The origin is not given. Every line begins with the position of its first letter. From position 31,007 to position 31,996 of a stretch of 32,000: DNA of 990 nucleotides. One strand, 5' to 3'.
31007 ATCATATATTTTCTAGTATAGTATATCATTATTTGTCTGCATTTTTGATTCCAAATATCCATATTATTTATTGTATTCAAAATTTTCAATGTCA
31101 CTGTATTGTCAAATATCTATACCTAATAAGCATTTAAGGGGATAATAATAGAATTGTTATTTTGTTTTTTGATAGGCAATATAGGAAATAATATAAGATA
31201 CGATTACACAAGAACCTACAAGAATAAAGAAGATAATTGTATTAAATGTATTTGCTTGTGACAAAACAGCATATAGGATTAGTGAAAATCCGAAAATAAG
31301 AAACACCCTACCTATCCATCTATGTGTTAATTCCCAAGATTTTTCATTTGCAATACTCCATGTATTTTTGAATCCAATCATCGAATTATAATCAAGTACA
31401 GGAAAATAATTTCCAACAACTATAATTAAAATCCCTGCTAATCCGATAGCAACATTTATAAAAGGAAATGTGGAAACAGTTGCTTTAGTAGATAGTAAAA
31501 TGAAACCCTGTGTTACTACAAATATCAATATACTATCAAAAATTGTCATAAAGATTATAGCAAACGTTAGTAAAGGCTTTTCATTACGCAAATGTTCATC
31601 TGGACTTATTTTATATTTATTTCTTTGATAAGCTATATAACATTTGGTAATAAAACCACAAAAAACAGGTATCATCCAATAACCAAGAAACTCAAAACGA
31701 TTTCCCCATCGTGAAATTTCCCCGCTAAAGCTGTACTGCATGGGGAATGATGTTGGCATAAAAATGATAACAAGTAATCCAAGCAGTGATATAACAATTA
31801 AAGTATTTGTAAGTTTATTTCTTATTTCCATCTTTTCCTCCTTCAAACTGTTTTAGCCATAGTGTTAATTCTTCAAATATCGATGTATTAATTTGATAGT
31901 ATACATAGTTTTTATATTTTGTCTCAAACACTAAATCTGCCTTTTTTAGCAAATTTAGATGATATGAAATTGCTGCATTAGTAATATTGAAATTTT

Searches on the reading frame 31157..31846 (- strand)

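Call 76: search_protein_families(library=pfam, proteins=[window:31157-31846:-], max_evalue=0.00001)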
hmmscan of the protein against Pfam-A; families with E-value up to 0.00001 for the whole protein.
window:31157-31846:- (229 aa): 2 families
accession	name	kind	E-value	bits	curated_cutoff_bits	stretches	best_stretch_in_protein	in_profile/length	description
PF13630.11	SdpI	-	1.4e-11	44.8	28.2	1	152-219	3-69/71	SdpI/YfhL protein family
PF07853.16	DUF1648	-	2.1e-06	27.7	28.7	1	18-62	4-47/49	Domain of unknown function (DUF1648)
